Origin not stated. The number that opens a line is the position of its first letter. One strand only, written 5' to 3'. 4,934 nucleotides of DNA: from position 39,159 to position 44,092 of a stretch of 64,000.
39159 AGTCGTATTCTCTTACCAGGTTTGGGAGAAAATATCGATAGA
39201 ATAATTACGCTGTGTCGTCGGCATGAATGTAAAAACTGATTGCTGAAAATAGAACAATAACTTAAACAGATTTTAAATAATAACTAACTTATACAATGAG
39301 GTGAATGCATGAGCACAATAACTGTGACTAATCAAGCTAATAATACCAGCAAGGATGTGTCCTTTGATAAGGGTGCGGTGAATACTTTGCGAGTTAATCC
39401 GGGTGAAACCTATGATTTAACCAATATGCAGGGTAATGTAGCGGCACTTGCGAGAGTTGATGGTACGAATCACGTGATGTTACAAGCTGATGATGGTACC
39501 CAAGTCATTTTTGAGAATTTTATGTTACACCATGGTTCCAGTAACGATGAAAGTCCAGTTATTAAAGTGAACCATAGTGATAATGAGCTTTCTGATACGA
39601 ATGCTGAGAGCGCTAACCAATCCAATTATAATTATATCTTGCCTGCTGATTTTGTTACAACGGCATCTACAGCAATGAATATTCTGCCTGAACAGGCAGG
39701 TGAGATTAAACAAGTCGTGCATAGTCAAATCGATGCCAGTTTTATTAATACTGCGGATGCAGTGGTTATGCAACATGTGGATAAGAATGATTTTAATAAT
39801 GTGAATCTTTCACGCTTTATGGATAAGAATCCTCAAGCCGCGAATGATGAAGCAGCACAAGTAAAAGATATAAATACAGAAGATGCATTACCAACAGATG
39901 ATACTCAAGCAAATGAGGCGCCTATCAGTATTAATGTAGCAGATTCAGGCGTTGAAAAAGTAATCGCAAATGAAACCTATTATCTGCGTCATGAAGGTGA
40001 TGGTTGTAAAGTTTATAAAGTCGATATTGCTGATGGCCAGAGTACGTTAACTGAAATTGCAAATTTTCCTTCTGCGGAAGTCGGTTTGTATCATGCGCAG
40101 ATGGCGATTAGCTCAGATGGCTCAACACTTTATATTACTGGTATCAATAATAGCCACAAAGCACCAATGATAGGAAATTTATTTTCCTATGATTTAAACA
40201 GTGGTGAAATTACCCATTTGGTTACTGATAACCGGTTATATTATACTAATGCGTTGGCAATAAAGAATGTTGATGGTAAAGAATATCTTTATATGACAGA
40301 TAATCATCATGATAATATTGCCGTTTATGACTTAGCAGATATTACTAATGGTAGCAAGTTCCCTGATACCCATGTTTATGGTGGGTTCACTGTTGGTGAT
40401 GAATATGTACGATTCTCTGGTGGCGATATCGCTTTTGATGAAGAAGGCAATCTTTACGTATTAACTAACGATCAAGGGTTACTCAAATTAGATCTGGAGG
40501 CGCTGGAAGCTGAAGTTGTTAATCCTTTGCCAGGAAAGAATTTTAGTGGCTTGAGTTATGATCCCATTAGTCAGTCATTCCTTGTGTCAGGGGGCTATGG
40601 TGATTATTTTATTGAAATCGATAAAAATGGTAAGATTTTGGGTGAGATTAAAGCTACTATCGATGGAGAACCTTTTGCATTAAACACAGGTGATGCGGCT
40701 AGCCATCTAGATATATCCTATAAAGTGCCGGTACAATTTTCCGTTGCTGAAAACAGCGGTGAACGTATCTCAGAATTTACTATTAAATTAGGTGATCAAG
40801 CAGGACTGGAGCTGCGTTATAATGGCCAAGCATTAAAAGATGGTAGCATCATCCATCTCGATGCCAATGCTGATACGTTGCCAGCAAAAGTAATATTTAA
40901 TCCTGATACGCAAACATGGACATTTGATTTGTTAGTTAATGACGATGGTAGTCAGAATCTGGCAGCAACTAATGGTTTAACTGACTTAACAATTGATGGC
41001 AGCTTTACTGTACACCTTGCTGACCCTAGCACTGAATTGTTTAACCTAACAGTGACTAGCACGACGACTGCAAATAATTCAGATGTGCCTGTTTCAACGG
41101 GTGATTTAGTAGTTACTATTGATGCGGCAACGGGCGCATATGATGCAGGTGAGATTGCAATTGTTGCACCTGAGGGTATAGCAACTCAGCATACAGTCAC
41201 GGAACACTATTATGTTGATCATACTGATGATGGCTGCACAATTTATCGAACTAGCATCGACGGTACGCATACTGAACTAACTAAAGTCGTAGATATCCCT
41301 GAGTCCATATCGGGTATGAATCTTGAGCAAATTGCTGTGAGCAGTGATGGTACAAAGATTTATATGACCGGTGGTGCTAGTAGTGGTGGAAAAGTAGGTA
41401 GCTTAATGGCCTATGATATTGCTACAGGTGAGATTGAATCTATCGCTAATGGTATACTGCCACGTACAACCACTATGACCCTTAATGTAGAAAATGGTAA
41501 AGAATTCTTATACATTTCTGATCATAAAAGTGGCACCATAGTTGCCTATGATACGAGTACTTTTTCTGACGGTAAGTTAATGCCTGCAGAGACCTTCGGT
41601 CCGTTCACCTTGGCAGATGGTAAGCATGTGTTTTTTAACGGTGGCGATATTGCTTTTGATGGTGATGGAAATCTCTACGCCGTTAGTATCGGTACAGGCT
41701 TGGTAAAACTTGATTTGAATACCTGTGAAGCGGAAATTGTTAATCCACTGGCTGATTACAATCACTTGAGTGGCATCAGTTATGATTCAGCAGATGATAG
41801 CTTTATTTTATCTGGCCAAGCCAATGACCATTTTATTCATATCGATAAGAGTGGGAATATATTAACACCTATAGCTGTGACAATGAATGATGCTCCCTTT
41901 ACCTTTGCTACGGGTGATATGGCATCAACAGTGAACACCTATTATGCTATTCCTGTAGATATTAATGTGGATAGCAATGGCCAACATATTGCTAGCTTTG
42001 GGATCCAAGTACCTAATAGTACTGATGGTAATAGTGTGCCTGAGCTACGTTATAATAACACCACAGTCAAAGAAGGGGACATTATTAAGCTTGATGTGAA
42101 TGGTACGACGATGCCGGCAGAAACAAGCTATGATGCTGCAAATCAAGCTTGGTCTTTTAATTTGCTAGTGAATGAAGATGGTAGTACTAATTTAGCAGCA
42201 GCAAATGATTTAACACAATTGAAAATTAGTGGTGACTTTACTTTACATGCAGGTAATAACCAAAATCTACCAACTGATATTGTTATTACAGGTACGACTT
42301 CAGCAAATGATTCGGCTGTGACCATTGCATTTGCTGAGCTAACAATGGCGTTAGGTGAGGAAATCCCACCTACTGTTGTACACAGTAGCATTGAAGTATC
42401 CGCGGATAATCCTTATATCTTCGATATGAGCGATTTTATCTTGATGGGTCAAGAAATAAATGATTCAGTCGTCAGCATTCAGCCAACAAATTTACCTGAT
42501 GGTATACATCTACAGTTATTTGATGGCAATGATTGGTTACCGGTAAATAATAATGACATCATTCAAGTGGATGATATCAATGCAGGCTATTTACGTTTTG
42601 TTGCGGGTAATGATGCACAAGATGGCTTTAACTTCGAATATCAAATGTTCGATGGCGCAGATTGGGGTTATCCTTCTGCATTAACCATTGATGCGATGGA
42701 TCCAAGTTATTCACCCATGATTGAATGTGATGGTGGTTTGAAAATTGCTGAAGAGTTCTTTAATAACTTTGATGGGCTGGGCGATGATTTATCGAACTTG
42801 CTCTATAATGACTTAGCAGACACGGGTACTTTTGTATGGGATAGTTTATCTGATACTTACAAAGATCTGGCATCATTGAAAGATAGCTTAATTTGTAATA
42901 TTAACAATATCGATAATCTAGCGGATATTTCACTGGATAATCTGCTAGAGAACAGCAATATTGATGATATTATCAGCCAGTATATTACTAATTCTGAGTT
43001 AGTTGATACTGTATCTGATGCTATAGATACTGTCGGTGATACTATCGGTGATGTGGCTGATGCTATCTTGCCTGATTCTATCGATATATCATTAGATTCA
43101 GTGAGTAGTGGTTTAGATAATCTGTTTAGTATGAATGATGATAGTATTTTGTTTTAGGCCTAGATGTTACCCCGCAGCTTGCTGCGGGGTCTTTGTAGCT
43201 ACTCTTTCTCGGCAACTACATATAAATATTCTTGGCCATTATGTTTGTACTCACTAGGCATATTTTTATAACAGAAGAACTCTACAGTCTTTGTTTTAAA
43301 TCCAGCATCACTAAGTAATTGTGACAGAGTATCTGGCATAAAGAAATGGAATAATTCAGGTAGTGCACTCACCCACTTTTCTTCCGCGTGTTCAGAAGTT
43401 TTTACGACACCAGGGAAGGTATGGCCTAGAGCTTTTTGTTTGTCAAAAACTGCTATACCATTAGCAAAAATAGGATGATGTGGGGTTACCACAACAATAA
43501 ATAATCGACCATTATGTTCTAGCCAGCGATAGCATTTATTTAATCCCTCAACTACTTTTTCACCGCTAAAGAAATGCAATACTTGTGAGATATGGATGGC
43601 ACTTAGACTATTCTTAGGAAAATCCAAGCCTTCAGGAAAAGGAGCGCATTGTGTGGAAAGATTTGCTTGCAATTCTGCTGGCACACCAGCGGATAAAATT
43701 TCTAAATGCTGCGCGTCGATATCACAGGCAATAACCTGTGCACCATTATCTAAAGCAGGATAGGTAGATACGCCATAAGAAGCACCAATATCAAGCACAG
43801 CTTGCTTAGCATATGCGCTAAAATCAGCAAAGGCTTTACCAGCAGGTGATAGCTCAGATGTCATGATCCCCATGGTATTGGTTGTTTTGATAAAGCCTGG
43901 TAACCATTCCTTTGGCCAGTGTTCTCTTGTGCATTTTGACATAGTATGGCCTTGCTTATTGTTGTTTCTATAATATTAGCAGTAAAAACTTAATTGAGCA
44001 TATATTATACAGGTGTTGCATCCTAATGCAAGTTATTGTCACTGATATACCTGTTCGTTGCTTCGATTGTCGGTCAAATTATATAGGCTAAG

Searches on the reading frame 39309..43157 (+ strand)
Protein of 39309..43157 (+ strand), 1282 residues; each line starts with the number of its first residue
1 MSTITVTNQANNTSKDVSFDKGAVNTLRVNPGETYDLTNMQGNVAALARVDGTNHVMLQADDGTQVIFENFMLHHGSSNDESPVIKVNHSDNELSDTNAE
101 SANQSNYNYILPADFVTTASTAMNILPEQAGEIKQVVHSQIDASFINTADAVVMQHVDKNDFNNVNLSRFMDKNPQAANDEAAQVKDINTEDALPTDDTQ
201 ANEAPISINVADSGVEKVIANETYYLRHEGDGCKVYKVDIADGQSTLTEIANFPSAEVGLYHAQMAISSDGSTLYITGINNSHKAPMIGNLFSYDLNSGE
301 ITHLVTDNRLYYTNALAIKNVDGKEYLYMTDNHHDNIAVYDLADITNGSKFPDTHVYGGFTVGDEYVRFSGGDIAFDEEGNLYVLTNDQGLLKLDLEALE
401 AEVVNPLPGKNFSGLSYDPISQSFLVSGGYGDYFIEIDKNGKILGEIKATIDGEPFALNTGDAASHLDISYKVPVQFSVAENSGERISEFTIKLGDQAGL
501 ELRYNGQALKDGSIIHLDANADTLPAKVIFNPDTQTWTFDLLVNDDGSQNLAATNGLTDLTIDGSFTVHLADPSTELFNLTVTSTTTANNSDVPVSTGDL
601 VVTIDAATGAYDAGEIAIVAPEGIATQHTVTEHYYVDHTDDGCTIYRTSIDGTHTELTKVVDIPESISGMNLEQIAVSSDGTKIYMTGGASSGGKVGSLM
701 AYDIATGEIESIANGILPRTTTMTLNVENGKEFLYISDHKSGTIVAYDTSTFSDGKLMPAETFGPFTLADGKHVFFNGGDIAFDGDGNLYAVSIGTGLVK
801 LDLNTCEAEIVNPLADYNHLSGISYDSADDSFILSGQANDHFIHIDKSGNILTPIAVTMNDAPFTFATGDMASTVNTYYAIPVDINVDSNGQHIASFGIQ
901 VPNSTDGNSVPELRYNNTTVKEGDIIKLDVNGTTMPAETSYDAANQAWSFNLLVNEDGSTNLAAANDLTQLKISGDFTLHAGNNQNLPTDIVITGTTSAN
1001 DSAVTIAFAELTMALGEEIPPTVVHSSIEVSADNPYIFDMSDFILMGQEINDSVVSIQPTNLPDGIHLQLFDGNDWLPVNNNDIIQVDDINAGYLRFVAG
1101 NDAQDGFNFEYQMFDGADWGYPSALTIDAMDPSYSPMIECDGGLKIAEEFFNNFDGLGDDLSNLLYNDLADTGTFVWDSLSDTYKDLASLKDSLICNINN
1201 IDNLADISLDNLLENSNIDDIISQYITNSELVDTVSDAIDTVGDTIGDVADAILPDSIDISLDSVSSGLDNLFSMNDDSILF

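Call 23: search_protein_families(library=pfam, proteins=[window:39309-43157:+], max_evalue=0.01)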
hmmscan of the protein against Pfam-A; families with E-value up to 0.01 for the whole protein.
window:39309-43157:+ (1282 aa): 3 families
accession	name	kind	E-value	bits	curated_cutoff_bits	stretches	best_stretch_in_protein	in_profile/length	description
PF06977.17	SdiA-regulated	-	1e-06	28.6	21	0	401-450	15-63/249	SdiA-regulated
PF18957.6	RibLong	-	0.00017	22.8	27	0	914-970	7-67/93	Long Rib domain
PF13964.12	Kelch_6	-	0.00042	20.7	25.3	0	676-713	7-44/50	Kelch motif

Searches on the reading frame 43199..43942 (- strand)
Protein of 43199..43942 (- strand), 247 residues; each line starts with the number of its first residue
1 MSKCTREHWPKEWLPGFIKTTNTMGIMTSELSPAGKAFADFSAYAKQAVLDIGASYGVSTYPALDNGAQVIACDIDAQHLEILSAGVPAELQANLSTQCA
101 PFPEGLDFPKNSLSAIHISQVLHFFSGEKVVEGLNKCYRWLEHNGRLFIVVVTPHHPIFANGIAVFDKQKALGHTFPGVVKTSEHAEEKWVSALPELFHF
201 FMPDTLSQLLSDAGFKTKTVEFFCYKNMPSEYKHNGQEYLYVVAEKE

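Call 25: search_protein_families(library=pfam, proteins=[window:43199-43942:-], max_evalue=0.001)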
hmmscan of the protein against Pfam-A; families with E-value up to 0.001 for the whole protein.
window:43199-43942:- (247 aa): 4 families
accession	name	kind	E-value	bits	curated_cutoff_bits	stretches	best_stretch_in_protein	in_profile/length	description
PF13649.12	Methyltransf_25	-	4.8e-11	43.6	27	1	49-145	1-97/97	Methyltransferase domain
PF08241.18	Methyltransf_11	-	2.9e-10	41.1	21.2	1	50-149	1-95/95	Methyltransferase domain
PF08242.18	Methyltransf_12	-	1.5e-07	32.5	30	1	50-147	1-98/98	Methyltransferase domain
PF13489.12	Methyltransf_23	-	2.6e-06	27.7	27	1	45-217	22-161/164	Methyltransferase domain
